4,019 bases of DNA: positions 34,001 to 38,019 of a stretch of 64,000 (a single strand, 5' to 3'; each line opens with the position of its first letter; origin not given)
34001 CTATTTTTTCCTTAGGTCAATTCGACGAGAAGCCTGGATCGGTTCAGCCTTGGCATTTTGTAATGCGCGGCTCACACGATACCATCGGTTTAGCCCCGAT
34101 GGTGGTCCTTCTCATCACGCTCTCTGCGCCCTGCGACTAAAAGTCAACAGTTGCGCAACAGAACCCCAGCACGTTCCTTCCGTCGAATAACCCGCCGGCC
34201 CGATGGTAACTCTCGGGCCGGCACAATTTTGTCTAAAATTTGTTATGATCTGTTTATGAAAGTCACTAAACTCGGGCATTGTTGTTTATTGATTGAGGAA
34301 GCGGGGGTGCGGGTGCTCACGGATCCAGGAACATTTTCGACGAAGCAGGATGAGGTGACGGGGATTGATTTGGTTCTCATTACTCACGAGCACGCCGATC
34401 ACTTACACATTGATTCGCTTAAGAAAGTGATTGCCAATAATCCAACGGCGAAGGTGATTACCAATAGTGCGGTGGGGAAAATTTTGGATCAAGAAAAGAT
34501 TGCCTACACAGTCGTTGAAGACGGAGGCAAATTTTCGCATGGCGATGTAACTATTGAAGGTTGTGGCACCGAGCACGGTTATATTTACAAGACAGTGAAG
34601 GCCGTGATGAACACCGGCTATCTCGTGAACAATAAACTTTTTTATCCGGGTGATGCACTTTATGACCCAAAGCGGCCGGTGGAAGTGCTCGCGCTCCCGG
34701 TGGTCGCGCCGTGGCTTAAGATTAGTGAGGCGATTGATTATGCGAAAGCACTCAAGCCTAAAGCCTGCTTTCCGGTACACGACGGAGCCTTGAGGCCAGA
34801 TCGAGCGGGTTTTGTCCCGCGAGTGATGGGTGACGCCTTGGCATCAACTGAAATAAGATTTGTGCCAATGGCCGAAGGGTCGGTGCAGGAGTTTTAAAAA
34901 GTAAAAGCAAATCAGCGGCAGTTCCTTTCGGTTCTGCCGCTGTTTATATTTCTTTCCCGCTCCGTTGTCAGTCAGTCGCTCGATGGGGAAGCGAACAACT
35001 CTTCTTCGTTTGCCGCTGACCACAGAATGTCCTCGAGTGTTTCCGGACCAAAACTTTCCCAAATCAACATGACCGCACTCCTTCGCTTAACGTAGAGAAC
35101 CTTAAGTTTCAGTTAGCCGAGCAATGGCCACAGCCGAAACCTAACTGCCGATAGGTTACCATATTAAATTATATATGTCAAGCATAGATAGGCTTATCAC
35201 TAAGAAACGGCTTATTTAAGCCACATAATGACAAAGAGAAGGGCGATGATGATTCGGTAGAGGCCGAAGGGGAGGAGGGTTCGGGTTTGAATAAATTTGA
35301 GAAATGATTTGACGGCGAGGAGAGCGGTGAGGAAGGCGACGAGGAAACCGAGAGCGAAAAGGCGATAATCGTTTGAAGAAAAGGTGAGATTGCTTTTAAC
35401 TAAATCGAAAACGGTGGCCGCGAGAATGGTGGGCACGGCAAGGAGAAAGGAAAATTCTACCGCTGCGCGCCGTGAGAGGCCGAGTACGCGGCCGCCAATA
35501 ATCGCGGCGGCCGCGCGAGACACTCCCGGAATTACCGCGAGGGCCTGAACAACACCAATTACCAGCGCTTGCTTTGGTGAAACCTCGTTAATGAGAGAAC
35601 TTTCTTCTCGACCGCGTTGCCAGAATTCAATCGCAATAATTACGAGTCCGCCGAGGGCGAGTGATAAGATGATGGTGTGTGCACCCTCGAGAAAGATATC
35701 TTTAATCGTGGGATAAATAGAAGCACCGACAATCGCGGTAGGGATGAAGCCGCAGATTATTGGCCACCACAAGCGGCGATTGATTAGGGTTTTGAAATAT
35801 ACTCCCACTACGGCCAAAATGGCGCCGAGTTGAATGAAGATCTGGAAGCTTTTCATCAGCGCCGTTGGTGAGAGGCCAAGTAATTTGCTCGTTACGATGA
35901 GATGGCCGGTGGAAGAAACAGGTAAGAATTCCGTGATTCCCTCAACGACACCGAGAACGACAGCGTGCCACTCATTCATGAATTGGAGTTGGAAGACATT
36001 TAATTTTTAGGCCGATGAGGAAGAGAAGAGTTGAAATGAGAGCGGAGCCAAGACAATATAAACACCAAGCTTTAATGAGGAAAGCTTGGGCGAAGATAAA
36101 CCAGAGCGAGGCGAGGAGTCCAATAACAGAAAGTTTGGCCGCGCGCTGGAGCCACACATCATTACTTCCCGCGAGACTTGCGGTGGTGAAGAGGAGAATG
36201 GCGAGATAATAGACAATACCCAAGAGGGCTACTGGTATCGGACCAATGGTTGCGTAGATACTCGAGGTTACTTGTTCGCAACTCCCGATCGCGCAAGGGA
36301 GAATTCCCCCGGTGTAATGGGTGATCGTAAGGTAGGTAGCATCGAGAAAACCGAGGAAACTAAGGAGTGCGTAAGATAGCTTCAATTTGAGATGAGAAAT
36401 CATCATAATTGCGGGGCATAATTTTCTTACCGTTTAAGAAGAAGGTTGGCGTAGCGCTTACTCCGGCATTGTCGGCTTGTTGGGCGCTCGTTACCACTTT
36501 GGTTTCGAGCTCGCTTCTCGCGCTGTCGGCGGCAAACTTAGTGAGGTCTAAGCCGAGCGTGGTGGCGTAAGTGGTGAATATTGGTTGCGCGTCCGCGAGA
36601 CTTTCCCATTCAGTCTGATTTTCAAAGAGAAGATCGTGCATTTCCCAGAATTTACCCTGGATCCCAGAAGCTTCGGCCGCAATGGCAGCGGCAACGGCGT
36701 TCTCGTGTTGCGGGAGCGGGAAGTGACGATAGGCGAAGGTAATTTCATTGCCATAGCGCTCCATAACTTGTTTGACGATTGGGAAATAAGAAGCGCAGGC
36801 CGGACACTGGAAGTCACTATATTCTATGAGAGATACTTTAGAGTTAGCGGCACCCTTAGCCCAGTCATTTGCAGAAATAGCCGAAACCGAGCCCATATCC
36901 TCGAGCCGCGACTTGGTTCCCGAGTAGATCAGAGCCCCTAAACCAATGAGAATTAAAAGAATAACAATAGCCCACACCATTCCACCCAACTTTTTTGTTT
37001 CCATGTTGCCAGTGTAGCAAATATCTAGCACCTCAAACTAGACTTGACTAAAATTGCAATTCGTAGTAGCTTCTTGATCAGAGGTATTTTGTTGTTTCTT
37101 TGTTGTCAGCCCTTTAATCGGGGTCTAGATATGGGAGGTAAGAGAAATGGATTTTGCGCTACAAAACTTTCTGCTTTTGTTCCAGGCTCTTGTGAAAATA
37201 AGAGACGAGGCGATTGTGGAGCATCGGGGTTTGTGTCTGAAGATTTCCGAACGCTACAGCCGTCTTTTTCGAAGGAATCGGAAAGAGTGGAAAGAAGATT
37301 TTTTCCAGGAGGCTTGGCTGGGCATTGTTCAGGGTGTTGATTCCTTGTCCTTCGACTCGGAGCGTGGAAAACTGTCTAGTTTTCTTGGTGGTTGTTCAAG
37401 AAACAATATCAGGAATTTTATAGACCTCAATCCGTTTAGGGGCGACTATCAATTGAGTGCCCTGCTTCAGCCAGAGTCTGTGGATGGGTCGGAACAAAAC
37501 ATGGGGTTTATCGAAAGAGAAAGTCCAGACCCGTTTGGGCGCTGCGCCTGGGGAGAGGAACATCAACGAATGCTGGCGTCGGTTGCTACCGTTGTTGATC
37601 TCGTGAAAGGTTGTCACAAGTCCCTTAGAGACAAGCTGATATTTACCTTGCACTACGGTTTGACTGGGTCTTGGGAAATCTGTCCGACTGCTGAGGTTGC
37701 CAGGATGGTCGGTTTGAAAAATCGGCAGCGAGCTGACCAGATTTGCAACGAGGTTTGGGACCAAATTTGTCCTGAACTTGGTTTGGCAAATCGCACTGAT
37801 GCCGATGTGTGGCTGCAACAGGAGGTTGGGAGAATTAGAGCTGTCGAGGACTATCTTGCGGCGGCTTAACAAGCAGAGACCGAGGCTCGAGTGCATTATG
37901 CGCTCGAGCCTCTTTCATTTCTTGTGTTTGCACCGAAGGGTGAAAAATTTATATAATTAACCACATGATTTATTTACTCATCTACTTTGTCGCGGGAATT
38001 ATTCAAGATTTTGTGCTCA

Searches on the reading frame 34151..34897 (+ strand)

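Call 71: search_protein_families(library=pfam, proteins=[window:34151-34897:+], max_evalue=0.001)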
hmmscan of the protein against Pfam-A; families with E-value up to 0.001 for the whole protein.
window:34151-34897:+ (248 aa): 3 families
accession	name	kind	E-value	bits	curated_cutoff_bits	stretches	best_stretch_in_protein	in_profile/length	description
PF13483.12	Lactamase_B_3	-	1.8e-26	93.5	24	1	37-210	1-160/160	Beta-lactamase superfamily domain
PF12706.13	Lactamase_B_2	-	5.9e-13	49.3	27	1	56-210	4-199/200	Beta-lactamase superfamily domain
PF00753.33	Lactamase_B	-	3.6e-06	27.5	22.7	1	45-210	8-196/196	Metallo-beta-lactamase superfamily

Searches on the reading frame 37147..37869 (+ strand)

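Call 71: search_protein_families(library=pfam, proteins=[window:37147-37869:+], max_evalue=0.001)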
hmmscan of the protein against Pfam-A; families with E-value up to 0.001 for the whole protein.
window:37147-37869:+ (240 aa): 1 family
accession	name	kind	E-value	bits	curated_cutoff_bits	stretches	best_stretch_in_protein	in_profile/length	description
PF04542.20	Sigma70_r2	-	5.5e-06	26.5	24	1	31-92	10-65/71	Sigma-70 region 2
